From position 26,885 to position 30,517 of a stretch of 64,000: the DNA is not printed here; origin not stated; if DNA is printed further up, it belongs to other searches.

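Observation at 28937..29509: LeuRS carries an in-frame ~190-aa insertion containing an apparently intact DUF559 (Vsr-like endonuclease) domain at the entry to the CP1 editing domain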

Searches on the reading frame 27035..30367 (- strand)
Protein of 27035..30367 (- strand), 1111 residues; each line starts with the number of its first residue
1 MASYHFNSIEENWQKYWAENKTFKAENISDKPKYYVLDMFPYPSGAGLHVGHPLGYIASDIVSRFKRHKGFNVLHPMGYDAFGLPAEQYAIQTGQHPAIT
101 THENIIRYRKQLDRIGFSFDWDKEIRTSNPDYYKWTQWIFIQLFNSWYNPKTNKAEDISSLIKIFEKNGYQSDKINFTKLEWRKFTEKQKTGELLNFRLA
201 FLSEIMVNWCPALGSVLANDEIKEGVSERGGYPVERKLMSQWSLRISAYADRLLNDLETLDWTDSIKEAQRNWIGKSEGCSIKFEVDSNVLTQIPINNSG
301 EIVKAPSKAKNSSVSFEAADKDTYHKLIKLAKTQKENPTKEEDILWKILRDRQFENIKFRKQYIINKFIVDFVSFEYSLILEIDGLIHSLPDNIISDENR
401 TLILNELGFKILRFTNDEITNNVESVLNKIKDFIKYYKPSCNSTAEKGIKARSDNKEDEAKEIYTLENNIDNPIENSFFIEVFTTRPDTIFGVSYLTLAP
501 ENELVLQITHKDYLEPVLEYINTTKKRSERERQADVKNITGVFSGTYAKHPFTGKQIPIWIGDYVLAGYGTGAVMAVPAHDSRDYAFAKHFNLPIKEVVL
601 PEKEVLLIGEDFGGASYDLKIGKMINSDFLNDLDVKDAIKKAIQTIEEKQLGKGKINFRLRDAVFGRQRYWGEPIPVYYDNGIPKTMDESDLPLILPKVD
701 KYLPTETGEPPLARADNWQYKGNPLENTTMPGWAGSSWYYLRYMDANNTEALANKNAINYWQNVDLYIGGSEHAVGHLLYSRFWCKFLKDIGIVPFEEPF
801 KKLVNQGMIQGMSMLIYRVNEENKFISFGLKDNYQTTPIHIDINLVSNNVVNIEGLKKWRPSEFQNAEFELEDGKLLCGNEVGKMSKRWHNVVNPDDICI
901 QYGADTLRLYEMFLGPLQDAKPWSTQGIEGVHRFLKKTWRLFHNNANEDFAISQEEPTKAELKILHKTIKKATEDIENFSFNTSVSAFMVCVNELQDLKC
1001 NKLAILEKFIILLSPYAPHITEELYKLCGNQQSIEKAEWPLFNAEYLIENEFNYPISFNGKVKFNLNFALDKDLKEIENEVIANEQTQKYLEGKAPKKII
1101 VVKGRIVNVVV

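Call 3: search_protein_families(library=pfam, proteins=[window:27035-30367:-], max_evalue=0.1)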
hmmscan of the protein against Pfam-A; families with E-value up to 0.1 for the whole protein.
window:27035-30367:- (1111 aa): 6 families
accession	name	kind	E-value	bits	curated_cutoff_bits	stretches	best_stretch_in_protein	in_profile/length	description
PF13603.12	tRNA-synt_1_2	-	1.1e-55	188.5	25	2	479-646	22-184/185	Leucyl-tRNA synthetase, editing domain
PF00133.28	tRNA-synt_1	-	6.2e-29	101.4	22.7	4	13-145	2-152/414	tRNA synthetases class I (I, L, M and V)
PF04480.18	DUF559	-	3.6e-28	98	20.6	1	328-434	4-108/109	Protein of unknown function (DUF559)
PF08264.19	Anticodon_1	-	7.7e-20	71.7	25.1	1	962-1076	5-146/148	Anticodon-binding domain of tRNA ligase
PF09334.17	tRNA-synt_1g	-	1.9e-16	60.3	20.1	1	39-144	6-108/391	tRNA synthetases class I (M)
PF18741.7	MTES_1575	-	9.3e-05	22.9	38.2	1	356-434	13-96/96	REase_MTES_1575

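Call 4: search_protein_families(library=ncbifam, proteins=[window:27035-30367:-], max_evalue=0.1)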
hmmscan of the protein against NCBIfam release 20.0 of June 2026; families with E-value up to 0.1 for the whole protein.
window:27035-30367:- (1111 aa): 16 families
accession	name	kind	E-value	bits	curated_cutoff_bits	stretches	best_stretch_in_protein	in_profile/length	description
TIGR00396.1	leuS_bact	equivalog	9.2e-275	913.9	548.4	3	470-1111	233-842/843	leucine--tRNA ligase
NF008957.0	PRK12300.1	subfamily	8.2e-59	199.5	677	4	3-106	3-107/946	leucine--tRNA ligase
TIGR00422.1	valS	equivalog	1.1e-57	195.7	612.1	4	3-145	4-161/863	valine--tRNA ligase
NF009687.0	PRK13208.1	equivalog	7.1e-51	173.3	738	3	3-145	9-163/801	valine--tRNA ligase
NF004349.1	PRK05729.1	equivalog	1.6e-44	152.3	704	3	3-146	3-160/860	valine--tRNA ligase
TIGR00395.1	leuS_arch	equivalog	7.3e-44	150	648.5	3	8-86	2-78/938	leucine--tRNA ligase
TIGR00392.1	ileS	equivalog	3.2e-37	128.2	621.4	4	3-144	5-164/861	isoleucine--tRNA ligase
NF000540.1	alt_ValS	exception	2.3e-25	88.7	900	2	6-89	6-89/827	valine--tRNA ligase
NF011492.0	PRK14900.1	equivalog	6.1e-24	84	1783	3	3-84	12-93/1044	valine--tRNA ligase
NF007294.0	PRK09767.1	equivalog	1.2e-16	60.9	218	1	330-434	8-110/117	DUF559 domain-containing protein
TIGR00398.1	metG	equivalog_domain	3.8e-15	55.6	336.35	2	40-145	7-109/530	methionine--tRNA ligase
NF040702.1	ileS_w_GNAT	exception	3.9e-15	54.6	1999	2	544-599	479-535/1100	isoleucine--tRNA ligase, N-acetyltransferase domain-containing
NF008900.0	PRK12267.1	equivalog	5.5e-13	48.3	598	2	31-145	3-114/648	methionine--tRNA ligase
NF001100.0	PRK00133.1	equivalog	1.4e-11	43.6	587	1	36-143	9-113/676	methionine--tRNA ligase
NF000257.1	MupA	exception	8.3e-11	40.4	1900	2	11-136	10-136/1024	mupirocin-resistant isoleucine--tRNA ligase MupA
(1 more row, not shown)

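Call 5: find_homologous_proteins(query=window:27035-30367:-, max_evalue=1e-50)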
Query window:27035-30367:- (1111 aa): 8000 proteins with E <= 1e-50 among 8000 candidates; the best 120 are listed.
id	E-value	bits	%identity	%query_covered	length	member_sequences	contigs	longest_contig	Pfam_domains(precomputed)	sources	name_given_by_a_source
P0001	0.0e+0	2569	99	100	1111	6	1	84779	PF09334.18,PF04480.19,PF08264.20,PF13603.13,PF00133.29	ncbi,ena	-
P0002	0.0e+0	1986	77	100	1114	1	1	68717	PF09334.18,PF04480.19,PF08264.20,PF13603.13,PF00133.29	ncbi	-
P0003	0.0e+0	1813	83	57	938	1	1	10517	PF09334.18,PF08264.20,PF13603.13,PF00133.29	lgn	-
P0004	0.0e+0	1805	70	100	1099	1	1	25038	PF09334.18,PF04480.19,PF08264.20,PF13603.13,PF00133.29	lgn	-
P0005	0.0e+0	1791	76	45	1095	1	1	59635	PF09334.18,PF04480.19,PF08264.20,PF13603.13,PF00133.29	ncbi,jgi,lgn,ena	-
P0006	0.0e+0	1789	71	100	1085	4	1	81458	PF09334.18,PF04480.19,PF08264.20,PF13603.13,PF00133.29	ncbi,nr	ncbi:MAG: leucine--tRNA ligase [bacterium]|nr:leucine--tRNA ligase [bacterium]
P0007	0.0e+0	1744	67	100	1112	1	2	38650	PF09334.18,PF04480.19,PF08264.20,PF13603.13,PF00133.29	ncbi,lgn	-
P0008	0.0e+0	1724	76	45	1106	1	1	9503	PF09334.18,PF04480.19,PF08264.20,PF13603.13,PF00133.29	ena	-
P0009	0.0e+0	1681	77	57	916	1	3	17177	PF09334.18,PF08264.20,PF13603.13,PF00133.29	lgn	-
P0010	0.0e+0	1665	64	100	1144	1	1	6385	PF09334.18,PF04480.19,PF08264.20,PF13603.13,PF00133.29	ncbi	-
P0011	0.0e+0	1660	76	57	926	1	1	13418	PF09334.18,PF08264.20,PF13603.13,PF00133.29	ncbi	-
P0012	0.0e+0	1652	73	45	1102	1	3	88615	PF09334.18,PF04480.19,PF08264.20,PF13603.13,PF00133.29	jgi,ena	-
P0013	0.0e+0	1633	64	100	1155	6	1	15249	PF09334.18,PF04480.19,PF08264.20,PF13603.13,PF00133.29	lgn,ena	-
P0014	0.0e+0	1623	73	58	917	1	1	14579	PF09334.18,PF08264.20,PF13603.13,PF00133.29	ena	-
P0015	0.0e+0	1617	62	100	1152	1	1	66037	PF09334.18,PF04480.19,PF08264.20,PF13603.13,PF00133.29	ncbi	-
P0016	0.0e+0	1612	-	-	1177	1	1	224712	PF09334.18,PF04480.19,PF08264.20,PF13603.13,PF00133.29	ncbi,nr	ncbi:MAG: class I tRNA ligase family protein [Bacteroidota bacterium]|nr:class I tRNA ligase family 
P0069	0.0e+0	1509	61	100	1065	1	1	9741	PF09334.18,PF04480.19,PF08264.20,PF13603.13,PF00133.29,PF18741.8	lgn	-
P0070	0.0e+0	1502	60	100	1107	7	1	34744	PF09334.18,PF04480.19,PF08264.20,PF13603.13,PF00133.29,PF18741.8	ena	-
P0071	0.0e+0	1502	61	100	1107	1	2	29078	PF09334.18,PF04480.19,PF08264.20,PF13603.13,PF00133.29,PF18741.8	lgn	-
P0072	0.0e+0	1496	60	100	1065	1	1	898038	PF09334.18,PF04480.19,PF08264.20,PF13603.13,PF00133.29,PF18741.8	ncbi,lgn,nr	ncbi:MAG: leucine--tRNA ligase [Sphingobacteriaceae bacterium]|nr:leucine--tRNA ligase [Sphingobacte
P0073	0.0e+0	1494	60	100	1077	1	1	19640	PF09334.18,PF04480.19,PF08264.20,PF13603.13,PF00133.29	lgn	-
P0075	0.0e+0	1493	60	100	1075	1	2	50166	PF09334.18,PF04480.19,PF08264.20,PF13603.13,PF00133.29,PF18741.8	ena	-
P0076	0.0e+0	1491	59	100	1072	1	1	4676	PF09334.18,PF04480.19,PF08264.20,PF13603.13,PF00133.29,PF18741.8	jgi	jgi:leucyl-tRNA synthetase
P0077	0.0e+0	1490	60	100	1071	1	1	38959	PF09334.18,PF04480.19,PF08264.20,PF13603.13,PF00133.29,PF18741.8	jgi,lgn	-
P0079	0.0e+0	1480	-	-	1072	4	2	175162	PF09334.18,PF04480.19,PF08264.20,PF13603.13,PF00133.29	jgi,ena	jgi:leucyl-tRNA synthetase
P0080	0.0e+0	1480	59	100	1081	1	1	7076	PF09334.18,PF04480.19,PF08264.20,PF13603.13,PF00133.29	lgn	-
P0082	0.0e+0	1477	59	100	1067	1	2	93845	PF09334.18,PF04480.19,PF08264.20,PF13603.13,PF00133.29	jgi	jgi:leucyl-tRNA synthetase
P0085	0.0e+0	1474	59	100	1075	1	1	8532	PF09334.18,PF04480.19,PF08264.20,PF13603.13,PF00133.29,PF18741.8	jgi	jgi:leucyl-tRNA synthetase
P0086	0.0e+0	1472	58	100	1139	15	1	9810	PF09334.18,PF04480.19,PF08264.20,PF13603.13,PF00133.29,PF18741.8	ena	-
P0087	0.0e+0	1471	57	100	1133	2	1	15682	PF09334.18,PF04480.19,PF08264.20,PF13603.13,PF00133.29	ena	-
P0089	0.0e+0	1468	59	100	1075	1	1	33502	PF09334.18,PF04480.19,PF08264.20,PF13603.13,PF00133.29,PF18741.8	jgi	-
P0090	0.0e+0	1468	59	100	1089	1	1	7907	PF09334.18,PF04480.19,PF08264.20,PF13603.13,PF00133.29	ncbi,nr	ncbi:MAG: leucine--tRNA ligase [Bacteroidia bacterium]|nr:leucine--tRNA ligase [Bacteroidia bacteriu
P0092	0.0e+0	1467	-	-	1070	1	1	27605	PF09334.18,PF04480.19,PF08264.20,PF13603.13,PF00133.29,PF18741.8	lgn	-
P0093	0.0e+0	1463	59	100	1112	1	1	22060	PF09334.18,PF04480.19,PF08264.20,PF13603.13,PF00133.29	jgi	jgi:leucyl-tRNA synthetase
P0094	0.0e+0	1463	59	67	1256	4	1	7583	PF09334.18,PF04480.19,PF08264.20,PF13603.13,PF00133.29,PF18741.8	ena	-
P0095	0.0e+0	1461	-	-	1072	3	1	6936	PF09334.18,PF04480.19,PF08264.20,PF13603.13,PF00133.29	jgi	-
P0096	0.0e+0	1460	59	100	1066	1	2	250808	PF09334.18,PF04480.19,PF08264.20,PF13603.13,PF00133.29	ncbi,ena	-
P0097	0.0e+0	1458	59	100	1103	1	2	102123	PF09334.18,PF04480.19,PF08264.20,PF13603.13,PF00133.29,PF18741.8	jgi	jgi:leucyl-tRNA synthetase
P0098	0.0e+0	1457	57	100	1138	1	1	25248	PF09334.18,PF04480.19,PF08264.20,PF13603.13,PF00133.29,PF18741.8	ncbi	-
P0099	0.0e+0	1457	58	100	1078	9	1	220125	PF09334.18,PF04480.19,PF08264.20,PF13603.13,PF00133.29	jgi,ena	-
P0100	0.0e+0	1455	58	100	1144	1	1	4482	PF09334.18,PF04480.19,PF08264.20,PF13603.13,PF00133.29,PF18741.8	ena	-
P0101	0.0e+0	1455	-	-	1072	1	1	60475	PF09334.18,PF04480.19,PF08264.20,PF13603.13,PF00133.29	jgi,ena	jgi:leucyl-tRNA synthetase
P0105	0.0e+0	1449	-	-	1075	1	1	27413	PF09334.18,PF04480.19,PF08264.20,PF13603.13,PF00133.29,PF18741.8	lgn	-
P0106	0.0e+0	1445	-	-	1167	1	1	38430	PF09334.18,PF04480.19,PF08264.20,PF13603.13,PF00133.29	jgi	jgi:leucyl-tRNA synthetase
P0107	0.0e+0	1442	58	100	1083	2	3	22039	PF09334.18,PF04480.19,PF08264.20,PF13603.13,PF00133.29,PF18741.8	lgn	-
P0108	0.0e+0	1442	61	66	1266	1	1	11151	PF09334.18,PF04480.19,PF08264.20,PF13603.13,PF00133.29,PF18741.8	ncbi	-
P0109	0.0e+0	1437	58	100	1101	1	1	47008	PF09334.18,PF04480.19,PF08264.20,PF13603.13,PF00133.29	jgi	-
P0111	0.0e+0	1434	57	100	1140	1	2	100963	PF09334.18,PF04480.19,PF08264.20,PF13603.13,PF00133.29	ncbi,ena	-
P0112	0.0e+0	1434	57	100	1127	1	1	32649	PF09334.18,PF04480.19,PF08264.20,PF13603.13,PF00133.29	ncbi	-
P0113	0.0e+0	1432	56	100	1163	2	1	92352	PF09334.18,PF04480.19,PF08264.20,PF13603.13,PF00133.29,PF18741.8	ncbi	-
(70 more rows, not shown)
